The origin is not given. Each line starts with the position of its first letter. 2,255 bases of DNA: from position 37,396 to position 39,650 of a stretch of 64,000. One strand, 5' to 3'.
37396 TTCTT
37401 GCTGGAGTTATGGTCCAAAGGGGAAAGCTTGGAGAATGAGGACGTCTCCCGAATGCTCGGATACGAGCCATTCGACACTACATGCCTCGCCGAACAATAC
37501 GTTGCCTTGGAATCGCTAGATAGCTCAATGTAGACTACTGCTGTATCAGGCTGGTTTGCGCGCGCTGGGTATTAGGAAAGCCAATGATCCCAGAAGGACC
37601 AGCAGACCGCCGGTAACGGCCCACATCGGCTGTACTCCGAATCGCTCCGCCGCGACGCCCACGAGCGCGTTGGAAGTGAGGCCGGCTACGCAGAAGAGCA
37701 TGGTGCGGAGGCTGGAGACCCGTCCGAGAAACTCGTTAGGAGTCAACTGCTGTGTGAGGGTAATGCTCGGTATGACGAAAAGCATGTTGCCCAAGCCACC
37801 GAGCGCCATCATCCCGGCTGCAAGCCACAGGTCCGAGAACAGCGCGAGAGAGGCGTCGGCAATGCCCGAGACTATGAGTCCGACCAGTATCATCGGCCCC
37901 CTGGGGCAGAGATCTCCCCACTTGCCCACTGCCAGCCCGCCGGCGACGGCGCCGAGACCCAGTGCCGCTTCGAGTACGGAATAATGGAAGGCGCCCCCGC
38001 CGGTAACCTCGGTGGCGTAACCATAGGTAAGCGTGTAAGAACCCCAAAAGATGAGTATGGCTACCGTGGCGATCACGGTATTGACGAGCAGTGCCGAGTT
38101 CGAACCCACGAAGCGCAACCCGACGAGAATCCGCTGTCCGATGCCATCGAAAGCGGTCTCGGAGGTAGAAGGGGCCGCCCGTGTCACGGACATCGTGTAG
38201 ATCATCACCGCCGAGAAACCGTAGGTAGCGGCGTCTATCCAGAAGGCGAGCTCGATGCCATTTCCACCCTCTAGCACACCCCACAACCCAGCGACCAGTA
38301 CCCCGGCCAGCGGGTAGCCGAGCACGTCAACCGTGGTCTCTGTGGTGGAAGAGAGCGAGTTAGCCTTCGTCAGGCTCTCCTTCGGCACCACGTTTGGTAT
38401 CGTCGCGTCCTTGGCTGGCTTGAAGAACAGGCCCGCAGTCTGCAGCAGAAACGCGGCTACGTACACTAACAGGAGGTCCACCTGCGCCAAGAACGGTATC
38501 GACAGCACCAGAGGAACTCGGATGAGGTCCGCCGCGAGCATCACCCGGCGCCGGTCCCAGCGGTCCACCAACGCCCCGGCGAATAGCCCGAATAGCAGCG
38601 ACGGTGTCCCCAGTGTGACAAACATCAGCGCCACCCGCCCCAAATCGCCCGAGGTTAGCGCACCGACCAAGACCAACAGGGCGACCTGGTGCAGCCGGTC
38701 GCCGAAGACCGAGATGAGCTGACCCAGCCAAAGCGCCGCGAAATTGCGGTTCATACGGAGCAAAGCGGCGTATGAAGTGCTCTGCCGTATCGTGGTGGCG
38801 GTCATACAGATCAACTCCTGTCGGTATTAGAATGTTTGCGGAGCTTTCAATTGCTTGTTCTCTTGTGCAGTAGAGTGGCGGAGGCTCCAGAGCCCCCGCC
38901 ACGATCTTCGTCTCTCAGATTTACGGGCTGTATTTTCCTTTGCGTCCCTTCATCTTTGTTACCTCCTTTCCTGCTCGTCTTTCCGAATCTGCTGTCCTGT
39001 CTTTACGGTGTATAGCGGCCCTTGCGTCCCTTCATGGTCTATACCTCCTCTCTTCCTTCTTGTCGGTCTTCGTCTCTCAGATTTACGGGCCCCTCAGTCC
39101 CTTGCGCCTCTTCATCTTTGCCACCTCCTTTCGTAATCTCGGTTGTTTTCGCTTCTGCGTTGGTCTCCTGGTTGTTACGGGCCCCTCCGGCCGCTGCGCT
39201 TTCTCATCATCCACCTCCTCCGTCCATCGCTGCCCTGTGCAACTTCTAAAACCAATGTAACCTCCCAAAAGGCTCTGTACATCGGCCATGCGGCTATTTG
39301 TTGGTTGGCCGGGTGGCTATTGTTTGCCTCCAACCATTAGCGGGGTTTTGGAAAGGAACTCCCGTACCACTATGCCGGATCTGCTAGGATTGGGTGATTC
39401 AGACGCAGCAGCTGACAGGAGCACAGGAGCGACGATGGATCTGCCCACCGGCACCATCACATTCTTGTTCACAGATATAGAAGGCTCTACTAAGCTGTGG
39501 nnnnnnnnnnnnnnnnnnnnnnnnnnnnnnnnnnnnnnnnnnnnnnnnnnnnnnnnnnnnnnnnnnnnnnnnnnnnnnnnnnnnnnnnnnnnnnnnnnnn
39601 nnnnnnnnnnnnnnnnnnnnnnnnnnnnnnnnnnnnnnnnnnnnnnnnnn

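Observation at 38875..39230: Four tandem 10-codon basic mini-ORFs upstream of a Mef/EntS-like MFS pump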

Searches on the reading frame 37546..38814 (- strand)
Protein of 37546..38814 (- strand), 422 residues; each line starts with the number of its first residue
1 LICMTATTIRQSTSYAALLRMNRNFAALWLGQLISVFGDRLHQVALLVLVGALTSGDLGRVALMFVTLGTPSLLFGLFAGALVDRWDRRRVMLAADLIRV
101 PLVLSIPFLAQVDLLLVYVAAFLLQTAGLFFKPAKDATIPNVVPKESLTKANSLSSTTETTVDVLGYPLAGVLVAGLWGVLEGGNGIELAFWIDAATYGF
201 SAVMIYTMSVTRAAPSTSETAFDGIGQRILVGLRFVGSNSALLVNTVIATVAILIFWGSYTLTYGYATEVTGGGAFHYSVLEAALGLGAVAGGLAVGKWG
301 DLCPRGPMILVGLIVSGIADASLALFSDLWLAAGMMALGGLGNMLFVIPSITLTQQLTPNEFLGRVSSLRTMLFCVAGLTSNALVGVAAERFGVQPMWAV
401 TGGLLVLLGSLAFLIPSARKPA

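Call 10: search_protein_families(library=pfam, proteins=[window:37546-38814:-])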
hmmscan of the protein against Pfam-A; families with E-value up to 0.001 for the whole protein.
window:37546-38814:- (422 aa): 2 families
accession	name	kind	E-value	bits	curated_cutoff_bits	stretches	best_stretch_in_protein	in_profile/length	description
PF07690.21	MFS_1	-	4.2e-35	121.7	33.4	2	28-379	1-344/347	Major Facilitator Superfamily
PF05977.19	MFS_3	-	4.5e-25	88.5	27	1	22-412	9-389/524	Transmembrane secretion effector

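Call 11: search_protein_families(library=ncbifam, proteins=[window:37546-38814:-])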
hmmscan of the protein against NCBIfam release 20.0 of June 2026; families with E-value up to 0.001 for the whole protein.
window:37546-38814:- (422 aa): 12 families
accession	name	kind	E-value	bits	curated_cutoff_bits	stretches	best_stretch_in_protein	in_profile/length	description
TIGR00900.1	2A0121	subfamily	1.6e-60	205.4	319.6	1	25-393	1-364/364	H+ Antiporter protein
NF007792.0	PRK10489.1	equivalog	3.4e-27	95.5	324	1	17-414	11-397/419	enterobactin transporter EntS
NF000245.1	macrolide_MefA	exception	1.3e-20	73.9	675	1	22-408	8-389/405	macrolide efflux MFS transporter Mef(A)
NF006386.0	PRK08633.1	equivalog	3.2e-17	61.6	1221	1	23-399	9-391/1147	acyl-[ACP]--phospholipid O-acyltransferase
NF012178.0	tet_MFS_V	exception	2.4e-15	56.6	640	1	25-414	10-396/409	tetracycline efflux MFS transporter Tet(V)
NF000051.1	macrolide_MefB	exception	1.8e-12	46.9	800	1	22-403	8-383/409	macrolide efflux MFS transporter Mef(B)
NF052575.1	MFS_efflux_Tap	equivalog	4.3e-11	42.5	625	1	63-419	43-398/401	multidrug efflux MFS transporter Tap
NF000154.1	macrolide_MefEN2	exception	7.9e-11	41.9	800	1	25-418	8-394/401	macrolide efflux MFS transporter Mef(En2)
NF000246.1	macrolide_MefC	exception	1.3e-10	40.9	870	1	24-413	9-393/407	macrolide efflux MFS transporter Mef(C)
NF005291.0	PRK06814.1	equivalog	3e-09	35.3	1349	1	19-181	7-170/1140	acyl-[ACP]--phospholipid O-acyltransferase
TIGR00880.1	2_A_01_02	superfamily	7.3e-07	29.4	131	1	63-206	2-135/141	multidrug resistance protein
NF007472.0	PRK10054.1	equivalog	5.6e-06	25.6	582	1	70-219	54-191/395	efflux MFS transporter YdeE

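Call 15: find_encoding_contigs(protein=window:37546-38805:-, flank=3000, max_places=6)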
Protein window:37546-38805:- (419 aa): 2 contigs read that carry it; 1 place shown.
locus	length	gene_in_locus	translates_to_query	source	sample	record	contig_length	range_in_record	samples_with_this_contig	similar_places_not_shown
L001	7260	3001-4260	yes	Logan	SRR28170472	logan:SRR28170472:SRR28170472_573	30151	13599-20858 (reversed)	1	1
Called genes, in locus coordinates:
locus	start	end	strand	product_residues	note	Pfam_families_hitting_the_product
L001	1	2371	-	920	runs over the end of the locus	PF00211:Guanylate_cyc, PF07719:TPR_2 (faint), PF13374:TPR_10 (faint), PF13191:AAA_16 (faint), PF25872:HTH_77, PF13424:TPR_12, PF17874:TPR_MalT (weak), PF13424:TPR_12, +2 more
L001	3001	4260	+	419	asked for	PF05977:MFS_3, PF07690:MFS_1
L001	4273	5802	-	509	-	-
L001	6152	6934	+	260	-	-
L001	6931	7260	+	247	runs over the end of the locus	-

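Call 16: find_homologous_proteins(query=window:37546-38805:-, max_evalue=1e-30)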
Query window:37546-38805:- (419 aa): 155 proteins with E <= 1e-30 among 8000 candidates; the best 120 are listed.
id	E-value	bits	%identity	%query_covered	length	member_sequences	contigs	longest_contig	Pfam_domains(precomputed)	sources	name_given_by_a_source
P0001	3.2e-260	881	100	100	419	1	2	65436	PF05977.20,PF07690.22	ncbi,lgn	-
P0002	9.9e-214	728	82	100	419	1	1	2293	PF13347.13,PF05977.20,PF07690.22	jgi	jgi:DHA3 family macrolide efflux protein-like MFS transporter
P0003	1.2e-213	728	82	100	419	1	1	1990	PF05977.20,PF07690.22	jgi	jgi:DHA3 family macrolide efflux protein-like MFS transporter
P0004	1.1e-211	721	82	100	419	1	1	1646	PF05977.20,PF07690.22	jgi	jgi:DHA3 family macrolide efflux protein-like MFS transporter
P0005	6.1e-185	633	73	100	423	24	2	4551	PF05977.20,PF07690.22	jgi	jgi:MFS transporter, DHA3 family, macrolide efflux protein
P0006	1.9e-184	632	72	100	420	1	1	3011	PF05977.20,PF07690.22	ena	-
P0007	1.4e-181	622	71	100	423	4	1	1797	PF05977.20,PF07690.22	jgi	jgi:DHA3 family macrolide efflux protein-like MFS transporter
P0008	2.2e-177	608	71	100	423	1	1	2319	PF05977.20,PF07690.22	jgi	jgi:DHA3 family macrolide efflux protein-like MFS transporter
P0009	3.6e-174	598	69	100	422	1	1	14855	PF05977.20,PF07690.22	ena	-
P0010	2.1e-170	585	70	100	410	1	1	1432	PF05977.20,PF07690.22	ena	-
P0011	2.8e-164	565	70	94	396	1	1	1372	PF05977.20,PF07690.22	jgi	jgi:MFS transporter, DHA3 family, macrolide efflux protein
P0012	1.1e-155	537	84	73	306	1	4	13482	PF05977.20,PF07690.22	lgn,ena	-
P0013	1.2e-146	507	61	100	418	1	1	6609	PF05977.20,PF07690.22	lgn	-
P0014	8.1e-141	488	59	97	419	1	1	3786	PF05977.20,PF07690.22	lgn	-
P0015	7.6e-139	482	58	100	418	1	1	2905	PF05977.20,PF07690.22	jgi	jgi:MFS family permease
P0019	1.2e-134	468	58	100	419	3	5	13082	PF05977.20,PF07690.22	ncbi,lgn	-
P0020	4.7e-134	466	57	97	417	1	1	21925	PF05977.20,PF07690.22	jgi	jgi:MFS family permease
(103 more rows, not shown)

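Call 17: find_encoding_contigs(protein=P0002, flank=2500, max_places=3)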
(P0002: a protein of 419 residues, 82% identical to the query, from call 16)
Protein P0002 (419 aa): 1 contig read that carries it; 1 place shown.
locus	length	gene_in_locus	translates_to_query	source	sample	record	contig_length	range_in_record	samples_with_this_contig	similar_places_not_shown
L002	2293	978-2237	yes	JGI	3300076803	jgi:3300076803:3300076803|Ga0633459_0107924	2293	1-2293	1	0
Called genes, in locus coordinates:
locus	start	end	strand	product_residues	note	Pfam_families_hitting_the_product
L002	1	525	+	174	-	?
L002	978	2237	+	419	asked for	PF05977:MFS_3, PF13347:MFS_2 (faint), PF07690:MFS_1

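Call 18: find_encoding_contigs(protein=P0005, flank=2500, max_places=3)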
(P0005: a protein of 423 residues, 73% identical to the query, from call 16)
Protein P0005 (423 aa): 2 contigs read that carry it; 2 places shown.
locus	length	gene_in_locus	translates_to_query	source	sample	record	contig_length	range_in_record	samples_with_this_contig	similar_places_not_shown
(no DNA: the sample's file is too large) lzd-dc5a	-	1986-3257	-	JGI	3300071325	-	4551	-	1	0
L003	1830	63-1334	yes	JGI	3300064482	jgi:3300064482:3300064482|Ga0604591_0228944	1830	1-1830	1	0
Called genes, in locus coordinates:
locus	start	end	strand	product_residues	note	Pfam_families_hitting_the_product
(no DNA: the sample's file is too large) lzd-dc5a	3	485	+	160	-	?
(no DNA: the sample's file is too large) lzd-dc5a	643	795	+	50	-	-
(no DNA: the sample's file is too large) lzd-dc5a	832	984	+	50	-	-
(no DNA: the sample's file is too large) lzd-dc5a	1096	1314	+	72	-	PF13340:DUF4096 (weak)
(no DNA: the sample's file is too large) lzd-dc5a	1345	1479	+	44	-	PF13340:DUF4096 (weak)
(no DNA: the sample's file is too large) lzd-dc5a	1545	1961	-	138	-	-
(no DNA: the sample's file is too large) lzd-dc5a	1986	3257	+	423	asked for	PF05977:MFS_3, PF07690:MFS_1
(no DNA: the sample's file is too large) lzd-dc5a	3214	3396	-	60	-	-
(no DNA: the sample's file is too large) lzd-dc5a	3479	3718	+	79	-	-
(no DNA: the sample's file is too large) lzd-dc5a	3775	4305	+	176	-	-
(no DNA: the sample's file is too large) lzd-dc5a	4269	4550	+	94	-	?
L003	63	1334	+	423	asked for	PF05977:MFS_3, PF07690:MFS_1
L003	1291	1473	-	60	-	-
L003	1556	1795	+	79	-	-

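Call 19: find_encoding_contigs(protein=P0009, flank=2500, max_places=3)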
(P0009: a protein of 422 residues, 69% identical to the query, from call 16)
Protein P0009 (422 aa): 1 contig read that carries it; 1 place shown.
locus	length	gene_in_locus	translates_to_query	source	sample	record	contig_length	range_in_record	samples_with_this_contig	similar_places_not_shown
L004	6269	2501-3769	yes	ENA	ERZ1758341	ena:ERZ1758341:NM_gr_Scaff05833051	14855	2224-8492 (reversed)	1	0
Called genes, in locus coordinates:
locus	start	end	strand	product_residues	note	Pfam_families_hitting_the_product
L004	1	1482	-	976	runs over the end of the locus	PF05547:Peptidase_M6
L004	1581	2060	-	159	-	-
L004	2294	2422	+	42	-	-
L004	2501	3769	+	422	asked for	PF05977:MFS_3, PF07690:MFS_1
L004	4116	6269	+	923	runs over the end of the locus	PF00211:Guanylate_cyc, PF00931:NB-ARC (weak), PF13401:AAA_22 (weak), PF25872:HTH_77, PF07719:TPR_2 (faint), PF13181:TPR_8 (faint), PF13374:TPR_10 (faint), PF13424:TPR_12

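Call 20: find_encoding_contigs(protein=P0012, flank=2500, max_places=3)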
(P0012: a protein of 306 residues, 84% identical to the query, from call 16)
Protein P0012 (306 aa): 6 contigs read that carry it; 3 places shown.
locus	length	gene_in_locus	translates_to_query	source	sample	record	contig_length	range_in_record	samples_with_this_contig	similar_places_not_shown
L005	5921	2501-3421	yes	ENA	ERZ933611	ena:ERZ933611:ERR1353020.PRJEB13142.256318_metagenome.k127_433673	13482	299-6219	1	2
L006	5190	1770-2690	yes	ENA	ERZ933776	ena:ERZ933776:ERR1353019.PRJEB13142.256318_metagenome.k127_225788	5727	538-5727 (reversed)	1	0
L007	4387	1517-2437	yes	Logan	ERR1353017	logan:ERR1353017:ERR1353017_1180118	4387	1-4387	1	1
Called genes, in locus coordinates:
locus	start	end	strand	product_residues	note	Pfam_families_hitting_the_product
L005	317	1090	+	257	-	PF23023:Anti-Pycsar_Apyc1, PF00753:Lactamase_B, PF12706:Lactamase_B_2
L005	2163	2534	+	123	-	PF05977:MFS_3, PF07690:MFS_1 (weak)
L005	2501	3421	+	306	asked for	PF05977:MFS_3, PF07690:MFS_1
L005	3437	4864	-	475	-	-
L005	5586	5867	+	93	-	-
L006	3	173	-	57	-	?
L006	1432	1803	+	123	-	PF05977:MFS_3, PF07690:MFS_1 (weak)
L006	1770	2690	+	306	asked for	PF05977:MFS_3, PF07690:MFS_1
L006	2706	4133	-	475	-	-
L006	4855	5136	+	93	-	-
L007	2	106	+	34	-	?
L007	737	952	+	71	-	-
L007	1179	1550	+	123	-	PF05977:MFS_3, PF07690:MFS_1 (weak)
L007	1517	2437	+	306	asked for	PF05977:MFS_3, PF07690:MFS_1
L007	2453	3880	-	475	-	-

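Call 25: find_encoding_contigs(protein=P0013, flank=1500, max_places=2)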
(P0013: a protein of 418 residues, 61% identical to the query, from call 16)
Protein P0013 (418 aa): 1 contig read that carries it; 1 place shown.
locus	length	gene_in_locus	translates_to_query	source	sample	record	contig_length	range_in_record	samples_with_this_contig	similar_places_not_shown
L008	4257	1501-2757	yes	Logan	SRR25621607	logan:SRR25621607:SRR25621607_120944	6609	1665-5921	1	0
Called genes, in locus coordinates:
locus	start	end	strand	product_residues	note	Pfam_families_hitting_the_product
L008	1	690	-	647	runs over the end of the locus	-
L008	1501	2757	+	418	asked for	PF05977:MFS_3, PF07690:MFS_1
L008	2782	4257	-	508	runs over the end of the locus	-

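Call 26: find_encoding_contigs(protein=P0019, flank=1500, max_places=3)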
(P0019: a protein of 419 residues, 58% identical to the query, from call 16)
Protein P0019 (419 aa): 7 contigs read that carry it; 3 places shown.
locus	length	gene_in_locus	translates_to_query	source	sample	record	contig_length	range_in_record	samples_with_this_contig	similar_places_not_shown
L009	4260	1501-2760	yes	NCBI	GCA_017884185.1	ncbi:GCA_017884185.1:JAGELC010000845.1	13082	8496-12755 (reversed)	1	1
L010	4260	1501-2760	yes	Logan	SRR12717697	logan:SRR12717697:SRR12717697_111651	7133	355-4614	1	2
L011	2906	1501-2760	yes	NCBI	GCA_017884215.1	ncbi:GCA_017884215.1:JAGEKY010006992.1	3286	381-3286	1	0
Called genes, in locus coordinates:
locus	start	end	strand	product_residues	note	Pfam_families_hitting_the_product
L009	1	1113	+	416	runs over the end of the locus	PF20972:MASE9, PF13487:HD_5, PF01966:HD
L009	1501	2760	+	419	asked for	PF05977:MFS_3, PF07690:MFS_1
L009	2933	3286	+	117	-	PF01521:Fe-S_biosyn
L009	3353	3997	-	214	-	PF02190:LON_substr_bdg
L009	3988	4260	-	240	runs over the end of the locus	PF27252:AF_1314_C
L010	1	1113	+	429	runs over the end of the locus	PF20972:MASE9, PF13487:HD_5, PF01966:HD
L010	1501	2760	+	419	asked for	PF05977:MFS_3, PF07690:MFS_1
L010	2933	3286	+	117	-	PF01521:Fe-S_biosyn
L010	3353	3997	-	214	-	PF02190:LON_substr_bdg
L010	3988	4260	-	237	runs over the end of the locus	PF27252:AF_1314_C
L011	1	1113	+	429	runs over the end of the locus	PF20972:MASE9, PF13487:HD_5, PF01966:HD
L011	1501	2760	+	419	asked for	PF05977:MFS_3, PF07690:MFS_1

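Call 27: find_encoding_contigs(protein=P0020, flank=1500, max_places=2)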
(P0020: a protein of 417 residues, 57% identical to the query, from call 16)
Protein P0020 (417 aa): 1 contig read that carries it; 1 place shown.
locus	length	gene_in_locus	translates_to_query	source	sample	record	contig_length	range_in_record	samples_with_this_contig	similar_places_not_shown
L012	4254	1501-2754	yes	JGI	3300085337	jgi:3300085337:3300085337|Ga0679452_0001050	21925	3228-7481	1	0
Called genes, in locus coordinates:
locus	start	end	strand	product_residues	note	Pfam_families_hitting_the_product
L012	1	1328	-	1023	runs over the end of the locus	PF00931:NB-ARC (weak), PF13191:AAA_16 (weak), PF13401:AAA_22 (weak), PF25872:HTH_77, PF07719:TPR_2 (faint), PF00515:TPR_1 (faint), PF13424:TPR_12, PF00196:GerE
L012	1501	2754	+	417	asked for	PF05977:MFS_3, PF07690:MFS_1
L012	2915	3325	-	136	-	-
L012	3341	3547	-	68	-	-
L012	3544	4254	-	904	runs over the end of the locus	PF13374:TPR_10, PF13424:TPR_12, PF24885:TPR_NPHP3, PF13374:TPR_10, PF13424:TPR_12, PF24885:TPR_NPHP3, PF13374:TPR_10, PF13424:TPR_12, +18 more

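Call 35: find_encoding_contigs(protein=P0006, flank=1500, max_places=2)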
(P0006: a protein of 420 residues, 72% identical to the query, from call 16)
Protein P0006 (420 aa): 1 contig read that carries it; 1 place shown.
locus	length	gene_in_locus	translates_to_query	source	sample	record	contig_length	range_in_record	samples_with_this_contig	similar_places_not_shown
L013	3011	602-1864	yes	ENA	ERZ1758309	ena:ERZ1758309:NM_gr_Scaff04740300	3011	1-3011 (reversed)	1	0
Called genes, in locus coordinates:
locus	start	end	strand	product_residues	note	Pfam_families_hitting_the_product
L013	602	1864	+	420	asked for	PF05977:MFS_3, PF07690:MFS_1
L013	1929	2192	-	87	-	-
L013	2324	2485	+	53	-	PF13545:HTH_Crp_2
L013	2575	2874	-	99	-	-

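Call 36: find_encoding_contigs(protein=P0014, flank=1500, max_places=2)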
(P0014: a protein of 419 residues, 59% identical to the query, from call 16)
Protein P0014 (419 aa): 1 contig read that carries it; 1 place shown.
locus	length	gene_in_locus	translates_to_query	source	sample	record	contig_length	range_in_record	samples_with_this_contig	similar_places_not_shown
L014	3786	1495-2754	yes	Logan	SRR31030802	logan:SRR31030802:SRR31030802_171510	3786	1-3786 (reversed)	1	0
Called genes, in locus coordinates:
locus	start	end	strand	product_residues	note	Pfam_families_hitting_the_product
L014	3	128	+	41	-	?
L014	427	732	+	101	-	-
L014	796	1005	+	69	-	-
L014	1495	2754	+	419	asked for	PF05977:MFS_3, PF07690:MFS_1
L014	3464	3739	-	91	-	-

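Call 45: find_related_loci(query=A2, collection=genome_contigs, flank=1500)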
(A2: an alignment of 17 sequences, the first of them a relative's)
Query A2 (419 aa) in genome_contigs; peptide patterns used: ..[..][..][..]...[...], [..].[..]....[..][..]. (x = any residue, [..] = any of these).
600 stretches matched a pattern (row limit reached: there are more); 573 encode a relative of the query (tblastn E <= 1e-3); the best 80 are kept; 80 distinct loci.
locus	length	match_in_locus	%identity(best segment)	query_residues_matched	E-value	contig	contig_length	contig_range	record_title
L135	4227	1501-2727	41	3-416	2e-79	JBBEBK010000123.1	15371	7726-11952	MAG: Chloroflexota bacterium isolate LejiaF_70_16 Lejia_F_5494_length_15371_cov_10, whole genome shotgun sequence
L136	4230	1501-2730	39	6-417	2e-77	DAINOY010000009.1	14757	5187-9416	MAG TPA_asm: Chloroflexota bacterium isolate CTOTU9891 NODE_70_length_14757_cov_3.502313, whole genome shotgun sequence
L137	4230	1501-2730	40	6-416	4e-76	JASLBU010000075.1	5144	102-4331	MAG: Candidatus Limnocylindria bacterium isolate CMU.bins.99 k141_12444320, whole genome shotgun sequence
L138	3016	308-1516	39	9-416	4e-74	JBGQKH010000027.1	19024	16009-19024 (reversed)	MAG: Candidatus Limnocylindria bacterium isolate OBJ2_061818_050_66 k141_2116089_length_19024_cov_24.6027, whole genome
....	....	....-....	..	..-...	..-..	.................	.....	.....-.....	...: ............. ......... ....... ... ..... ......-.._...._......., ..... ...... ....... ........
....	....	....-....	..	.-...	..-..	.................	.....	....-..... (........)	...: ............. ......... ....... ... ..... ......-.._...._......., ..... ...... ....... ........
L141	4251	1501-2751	40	1-418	1e-79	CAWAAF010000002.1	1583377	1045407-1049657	MAG: uncultured Chloroflexia bacterium isolate MFD00392.bin.2.278 genome assembly, contig: contig_12635, whole genome sh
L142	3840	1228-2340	39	6-380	1e-72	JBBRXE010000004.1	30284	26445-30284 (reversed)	MAG: Candidatus Limnocylindria bacterium isolate La4_metabat2.166 La4_metabat2.166_K_1040192_L_30284_cov_36.9477, whole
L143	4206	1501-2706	38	16-417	4e-72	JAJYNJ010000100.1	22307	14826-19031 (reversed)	MAG: Chloroflexi bacterium isolate DBS2-4.bin61 NODE_3990_length_22307_cov_6.79152, whole genome shotgun sequence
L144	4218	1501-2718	38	16-418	2e-72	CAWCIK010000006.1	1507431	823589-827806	MAG: uncultured Chloroflexia bacterium isolate MFD05442.bin.2.193 genome assembly, contig: contig_6546, whole genome sho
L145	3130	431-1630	39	16-419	9e-72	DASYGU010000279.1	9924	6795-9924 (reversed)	MAG TPA_asm: Candidatus Limnocylindria bacterium isolate SMAG_U4222 k141_1177743, whole genome shotgun sequence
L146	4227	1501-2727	39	3-417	2e-71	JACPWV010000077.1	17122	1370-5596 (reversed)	MAG: Chloroflexi bacterium isolate NC_groundwater_820_Pr1_B-0.1um_63_8 Montesol18_Bp1_scaffold_589390, whole genome shot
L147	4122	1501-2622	39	16-392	4e-70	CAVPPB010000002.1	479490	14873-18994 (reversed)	MAG: uncultured Chloroflexia bacterium isolate MFD09779.bin.2.2 genome assembly, contig: contig_20047, whole genome shot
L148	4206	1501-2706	39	16-417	6e-70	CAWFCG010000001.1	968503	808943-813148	MAG: uncultured Chloroflexia bacterium isolate MFD04716.bin.1.249 genome assembly, contig: contig_10538, whole genome sh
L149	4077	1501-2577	40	7-370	1e-69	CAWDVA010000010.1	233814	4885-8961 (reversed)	MAG: uncultured Chloroflexia bacterium isolate MFD05684.bin.1.348 genome assembly, contig: contig_60320, whole genome sh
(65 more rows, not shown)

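Call 57: find_encoding_contigs(protein=P0008, flank=1200, max_places=2)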
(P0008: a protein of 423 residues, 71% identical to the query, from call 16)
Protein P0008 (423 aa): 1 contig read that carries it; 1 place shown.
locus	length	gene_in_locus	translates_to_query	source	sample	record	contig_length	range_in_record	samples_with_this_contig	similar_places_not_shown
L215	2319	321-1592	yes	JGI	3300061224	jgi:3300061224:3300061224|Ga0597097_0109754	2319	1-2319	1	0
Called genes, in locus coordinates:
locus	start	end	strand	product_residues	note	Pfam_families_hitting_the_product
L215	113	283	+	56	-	-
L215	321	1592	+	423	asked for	PF05977:MFS_3, PF07690:MFS_1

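Call 58: find_encoding_contigs(protein=P0003, flank=1200, max_places=2)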
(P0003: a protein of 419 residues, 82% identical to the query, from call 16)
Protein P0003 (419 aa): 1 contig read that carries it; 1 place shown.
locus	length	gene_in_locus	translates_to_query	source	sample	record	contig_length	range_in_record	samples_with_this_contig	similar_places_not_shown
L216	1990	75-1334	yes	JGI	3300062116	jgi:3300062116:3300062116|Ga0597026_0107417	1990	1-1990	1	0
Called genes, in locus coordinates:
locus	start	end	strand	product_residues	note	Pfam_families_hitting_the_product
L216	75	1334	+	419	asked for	PF05977:MFS_3, PF07690:MFS_1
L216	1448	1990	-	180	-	?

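Call 68: list_cluster_members(proteins=[P0001])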
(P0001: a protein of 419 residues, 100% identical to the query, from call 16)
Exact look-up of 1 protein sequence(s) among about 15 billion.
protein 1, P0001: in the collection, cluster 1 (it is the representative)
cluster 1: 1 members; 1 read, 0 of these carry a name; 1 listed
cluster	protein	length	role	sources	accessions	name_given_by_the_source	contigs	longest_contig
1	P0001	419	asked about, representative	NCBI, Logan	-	-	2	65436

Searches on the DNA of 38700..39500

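Call 4: search_rna_families(source=window, start=38700, end=39500, threshold=evalue, max_evalue=10)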
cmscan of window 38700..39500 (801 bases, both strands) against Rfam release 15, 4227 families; matches with E-value up to 10: 5.
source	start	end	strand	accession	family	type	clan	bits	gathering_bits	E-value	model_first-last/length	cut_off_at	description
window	38859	38907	-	RF02793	asR3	Gene; antisense;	-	21.8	46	0.31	1-57/57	no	Pyrobaculum asRNA3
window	38865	39015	+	RF02091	DAOA-AS1_2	Gene; lncRNA;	-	18.7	43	0.061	1-205/205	no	DAOA antisense RNA 1 conserved region 2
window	38869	38906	+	RF02010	mir-3180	Gene; miRNA;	-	17.4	99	7.6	1-92/92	no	mir-3180 microRNA precursor family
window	39285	39349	+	RF00624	P9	Gene;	-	13.9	43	3.9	1-74/74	no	Pseudomonas sRNA P9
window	39195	39215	-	RF01128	sR43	Gene; snRNA; snoRNA; CD-box;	-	11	45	5.5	1-56/56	no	Small nucleolar RNA sR42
